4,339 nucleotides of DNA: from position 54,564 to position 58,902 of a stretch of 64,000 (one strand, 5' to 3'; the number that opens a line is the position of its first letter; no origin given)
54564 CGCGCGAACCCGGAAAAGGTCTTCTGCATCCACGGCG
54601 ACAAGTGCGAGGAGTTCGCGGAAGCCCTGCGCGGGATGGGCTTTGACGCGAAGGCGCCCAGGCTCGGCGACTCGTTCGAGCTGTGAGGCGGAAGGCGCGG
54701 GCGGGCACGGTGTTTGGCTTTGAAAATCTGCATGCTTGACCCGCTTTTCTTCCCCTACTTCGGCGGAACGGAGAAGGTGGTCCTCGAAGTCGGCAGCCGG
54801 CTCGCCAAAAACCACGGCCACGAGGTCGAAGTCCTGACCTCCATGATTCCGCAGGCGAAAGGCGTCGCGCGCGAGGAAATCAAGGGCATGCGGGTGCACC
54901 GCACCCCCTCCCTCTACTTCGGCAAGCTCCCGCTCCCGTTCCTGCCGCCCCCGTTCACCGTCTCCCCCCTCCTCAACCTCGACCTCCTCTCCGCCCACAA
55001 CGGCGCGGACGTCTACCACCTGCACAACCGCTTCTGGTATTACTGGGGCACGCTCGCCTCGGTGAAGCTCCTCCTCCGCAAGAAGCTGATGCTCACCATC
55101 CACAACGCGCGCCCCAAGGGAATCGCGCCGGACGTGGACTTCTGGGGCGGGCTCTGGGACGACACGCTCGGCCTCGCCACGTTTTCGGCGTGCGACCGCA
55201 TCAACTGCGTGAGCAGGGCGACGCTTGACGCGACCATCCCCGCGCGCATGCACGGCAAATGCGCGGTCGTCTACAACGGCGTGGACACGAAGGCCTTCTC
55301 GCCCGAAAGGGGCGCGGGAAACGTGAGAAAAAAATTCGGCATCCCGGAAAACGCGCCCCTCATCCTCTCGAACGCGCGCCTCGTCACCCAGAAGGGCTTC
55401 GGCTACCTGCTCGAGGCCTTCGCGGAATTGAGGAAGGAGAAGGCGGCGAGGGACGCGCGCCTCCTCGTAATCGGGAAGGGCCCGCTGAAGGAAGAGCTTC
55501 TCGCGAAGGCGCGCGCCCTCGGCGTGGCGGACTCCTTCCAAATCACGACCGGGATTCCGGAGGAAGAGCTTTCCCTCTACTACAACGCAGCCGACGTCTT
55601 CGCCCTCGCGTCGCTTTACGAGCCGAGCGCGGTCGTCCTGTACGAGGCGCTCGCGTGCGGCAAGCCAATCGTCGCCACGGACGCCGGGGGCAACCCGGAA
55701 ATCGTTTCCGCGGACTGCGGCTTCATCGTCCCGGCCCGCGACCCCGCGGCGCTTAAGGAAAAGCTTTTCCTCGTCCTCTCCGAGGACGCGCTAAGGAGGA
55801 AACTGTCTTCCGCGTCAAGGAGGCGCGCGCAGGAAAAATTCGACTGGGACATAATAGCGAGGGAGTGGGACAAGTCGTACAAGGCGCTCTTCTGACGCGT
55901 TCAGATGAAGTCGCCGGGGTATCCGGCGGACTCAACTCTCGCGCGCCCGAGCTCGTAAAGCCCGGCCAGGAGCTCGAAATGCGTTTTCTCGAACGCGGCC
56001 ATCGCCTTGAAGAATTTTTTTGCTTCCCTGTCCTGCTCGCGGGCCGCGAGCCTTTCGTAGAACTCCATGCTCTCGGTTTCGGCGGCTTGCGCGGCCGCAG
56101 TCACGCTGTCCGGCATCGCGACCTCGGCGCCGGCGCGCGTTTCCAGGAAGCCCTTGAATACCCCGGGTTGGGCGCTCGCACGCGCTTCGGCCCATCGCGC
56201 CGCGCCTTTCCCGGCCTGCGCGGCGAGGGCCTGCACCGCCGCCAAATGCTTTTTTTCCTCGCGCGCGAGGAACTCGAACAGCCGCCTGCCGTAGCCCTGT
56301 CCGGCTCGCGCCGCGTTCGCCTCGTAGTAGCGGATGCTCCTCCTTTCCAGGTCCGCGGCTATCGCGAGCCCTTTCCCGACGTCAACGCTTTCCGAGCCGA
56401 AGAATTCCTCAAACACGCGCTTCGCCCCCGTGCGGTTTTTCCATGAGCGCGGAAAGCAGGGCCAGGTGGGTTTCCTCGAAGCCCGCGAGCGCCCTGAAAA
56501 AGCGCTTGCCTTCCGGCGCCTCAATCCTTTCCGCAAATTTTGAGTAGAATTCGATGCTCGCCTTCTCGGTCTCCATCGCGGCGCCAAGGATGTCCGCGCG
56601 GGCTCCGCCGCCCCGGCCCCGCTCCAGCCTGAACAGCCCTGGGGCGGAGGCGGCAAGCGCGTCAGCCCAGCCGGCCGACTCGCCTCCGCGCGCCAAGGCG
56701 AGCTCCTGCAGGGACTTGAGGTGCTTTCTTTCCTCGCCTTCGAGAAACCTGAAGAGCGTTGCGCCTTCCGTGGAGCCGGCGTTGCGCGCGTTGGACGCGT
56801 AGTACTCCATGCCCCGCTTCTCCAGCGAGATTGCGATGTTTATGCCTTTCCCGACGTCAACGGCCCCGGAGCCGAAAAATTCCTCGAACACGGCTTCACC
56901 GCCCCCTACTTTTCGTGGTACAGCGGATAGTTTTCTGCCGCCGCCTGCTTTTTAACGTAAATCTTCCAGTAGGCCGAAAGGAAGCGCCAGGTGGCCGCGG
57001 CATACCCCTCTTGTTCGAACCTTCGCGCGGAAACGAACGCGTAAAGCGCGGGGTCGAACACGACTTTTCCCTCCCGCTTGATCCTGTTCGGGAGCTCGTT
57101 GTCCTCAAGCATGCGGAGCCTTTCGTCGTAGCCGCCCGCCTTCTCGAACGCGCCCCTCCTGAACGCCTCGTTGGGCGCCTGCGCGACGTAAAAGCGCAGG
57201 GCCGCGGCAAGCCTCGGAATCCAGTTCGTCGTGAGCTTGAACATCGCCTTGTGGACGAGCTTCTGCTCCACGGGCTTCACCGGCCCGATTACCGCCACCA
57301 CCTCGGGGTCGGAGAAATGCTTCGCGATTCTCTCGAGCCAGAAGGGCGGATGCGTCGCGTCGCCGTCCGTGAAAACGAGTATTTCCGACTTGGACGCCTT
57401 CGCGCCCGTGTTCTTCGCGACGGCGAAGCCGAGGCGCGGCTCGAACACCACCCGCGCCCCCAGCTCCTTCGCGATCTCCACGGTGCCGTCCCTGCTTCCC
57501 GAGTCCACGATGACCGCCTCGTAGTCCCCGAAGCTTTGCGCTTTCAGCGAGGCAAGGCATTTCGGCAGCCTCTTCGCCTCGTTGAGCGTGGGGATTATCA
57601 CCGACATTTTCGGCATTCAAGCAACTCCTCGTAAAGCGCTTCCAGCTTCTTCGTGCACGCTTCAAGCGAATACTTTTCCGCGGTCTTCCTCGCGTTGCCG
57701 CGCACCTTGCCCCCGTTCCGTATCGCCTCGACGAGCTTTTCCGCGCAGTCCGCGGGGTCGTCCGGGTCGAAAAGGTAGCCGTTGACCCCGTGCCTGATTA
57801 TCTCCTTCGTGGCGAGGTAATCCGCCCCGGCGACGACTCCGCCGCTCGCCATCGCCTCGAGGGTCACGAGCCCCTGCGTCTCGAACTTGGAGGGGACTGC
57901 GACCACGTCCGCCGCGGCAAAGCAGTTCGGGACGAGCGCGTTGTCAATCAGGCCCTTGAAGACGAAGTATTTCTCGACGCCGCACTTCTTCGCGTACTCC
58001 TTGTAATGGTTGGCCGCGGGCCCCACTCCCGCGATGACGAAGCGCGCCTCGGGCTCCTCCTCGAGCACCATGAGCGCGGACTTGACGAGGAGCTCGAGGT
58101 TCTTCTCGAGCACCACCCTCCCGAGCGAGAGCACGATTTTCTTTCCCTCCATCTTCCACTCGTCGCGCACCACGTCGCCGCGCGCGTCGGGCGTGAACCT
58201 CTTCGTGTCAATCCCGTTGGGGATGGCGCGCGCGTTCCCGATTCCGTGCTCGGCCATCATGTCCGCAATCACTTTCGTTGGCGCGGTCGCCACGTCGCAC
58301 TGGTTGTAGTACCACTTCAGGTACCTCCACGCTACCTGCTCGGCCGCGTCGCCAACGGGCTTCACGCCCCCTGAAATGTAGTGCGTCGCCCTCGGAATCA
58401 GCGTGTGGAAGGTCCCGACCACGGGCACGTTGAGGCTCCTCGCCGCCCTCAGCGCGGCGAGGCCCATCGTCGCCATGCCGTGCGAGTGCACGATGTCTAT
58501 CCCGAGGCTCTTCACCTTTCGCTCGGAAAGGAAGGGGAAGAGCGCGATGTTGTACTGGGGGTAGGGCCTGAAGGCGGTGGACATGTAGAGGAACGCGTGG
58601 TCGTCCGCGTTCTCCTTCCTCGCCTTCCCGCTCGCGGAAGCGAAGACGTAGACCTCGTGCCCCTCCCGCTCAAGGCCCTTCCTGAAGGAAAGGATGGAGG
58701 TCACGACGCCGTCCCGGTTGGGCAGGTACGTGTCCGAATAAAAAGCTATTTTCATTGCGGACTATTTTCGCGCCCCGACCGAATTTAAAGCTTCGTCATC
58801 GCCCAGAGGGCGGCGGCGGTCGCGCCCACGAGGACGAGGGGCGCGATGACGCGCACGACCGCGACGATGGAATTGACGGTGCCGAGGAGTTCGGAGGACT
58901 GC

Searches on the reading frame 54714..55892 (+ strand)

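Call 9: search_protein_families(library=pfam, proteins=[window:54714-55892:+], max_evalue=0.01)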
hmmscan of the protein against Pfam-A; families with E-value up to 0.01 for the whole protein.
window:54714-55892:+ (393 aa): 5 families
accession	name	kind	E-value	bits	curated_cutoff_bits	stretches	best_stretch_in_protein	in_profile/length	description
PF00534.26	Glycos_transf_1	-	6.2e-39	133.7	26.4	1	204-370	5-171/172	Glycosyl transferases group 1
PF13692.12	Glyco_trans_1_4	-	1.9e-31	109.7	27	1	215-355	2-140/142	Glycosyl transferases group 1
PF13439.12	Glyco_transf_4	-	7.7e-21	75.3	28.5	1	16-193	1-169/170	Glycosyltransferase Family 4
PF13524.12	Glyco_trans_1_2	-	4.5e-07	30.4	25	1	279-385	33-142/144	Glycosyl transferase-like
PF20706.3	GT4-conflict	-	0.003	17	26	1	211-332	194-321/385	Family 4 Glycosyltransferase in conflict systems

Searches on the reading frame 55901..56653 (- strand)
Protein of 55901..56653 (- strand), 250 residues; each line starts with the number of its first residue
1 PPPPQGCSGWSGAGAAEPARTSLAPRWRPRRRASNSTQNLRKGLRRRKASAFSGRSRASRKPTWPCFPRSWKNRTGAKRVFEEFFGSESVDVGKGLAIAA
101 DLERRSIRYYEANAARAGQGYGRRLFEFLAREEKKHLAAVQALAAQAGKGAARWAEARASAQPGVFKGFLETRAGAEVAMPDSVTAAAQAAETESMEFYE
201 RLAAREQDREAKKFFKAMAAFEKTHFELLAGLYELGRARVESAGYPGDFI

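Call 9: search_protein_families(library=pfam, proteins=[window:55901-56653:-], max_evalue=0.01)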
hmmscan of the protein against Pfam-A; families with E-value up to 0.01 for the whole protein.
window:55901-56653:- (250 aa): 1 family
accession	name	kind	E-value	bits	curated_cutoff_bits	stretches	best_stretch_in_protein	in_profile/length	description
PF02915.23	Rubrerythrin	-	3.7e-14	53.7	22.8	2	96-233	3-137/137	Rubrerythrin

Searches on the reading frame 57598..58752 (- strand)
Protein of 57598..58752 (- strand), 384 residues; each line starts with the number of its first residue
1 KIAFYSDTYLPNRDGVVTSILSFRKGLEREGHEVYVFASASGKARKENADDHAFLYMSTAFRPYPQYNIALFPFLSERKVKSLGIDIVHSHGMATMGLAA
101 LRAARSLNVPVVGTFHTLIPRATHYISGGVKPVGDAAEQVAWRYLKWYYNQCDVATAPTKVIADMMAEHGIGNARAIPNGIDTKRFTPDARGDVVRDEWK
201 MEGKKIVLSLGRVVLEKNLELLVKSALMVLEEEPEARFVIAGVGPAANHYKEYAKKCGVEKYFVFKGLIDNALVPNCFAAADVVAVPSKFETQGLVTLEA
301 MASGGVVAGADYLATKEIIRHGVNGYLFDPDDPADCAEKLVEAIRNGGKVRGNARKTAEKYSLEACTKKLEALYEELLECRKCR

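Call 9: search_protein_families(library=pfam, proteins=[window:57598-58752:-], max_evalue=0.01)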
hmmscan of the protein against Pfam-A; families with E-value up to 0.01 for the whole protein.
window:57598-58752:- (384 aa): 6 families
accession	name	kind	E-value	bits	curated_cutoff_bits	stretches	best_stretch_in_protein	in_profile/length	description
PF13439.12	Glyco_transf_4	-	7.2e-34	117.7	28.5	1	14-185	2-170/170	Glycosyltransferase Family 4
PF00534.26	Glycos_transf_1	-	5.3e-32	111.2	26.4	1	201-360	12-171/172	Glycosyl transferases group 1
PF13692.12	Glyco_trans_1_4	-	2.3e-28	99.6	27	1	205-346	2-142/142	Glycosyl transferases group 1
PF13579.12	Glyco_trans_4_4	-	6.3e-18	66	29.7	1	15-180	2-158/158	Glycosyl transferase 4-like domain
PF20706.3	GT4-conflict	-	0.00074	19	26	1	7-304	5-305/385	Family 4 Glycosyltransferase in conflict systems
PF13477.12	Glyco_trans_4_2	-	0.0022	18.6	23.4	1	10-116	5-107/139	Glycosyl transferase 4-like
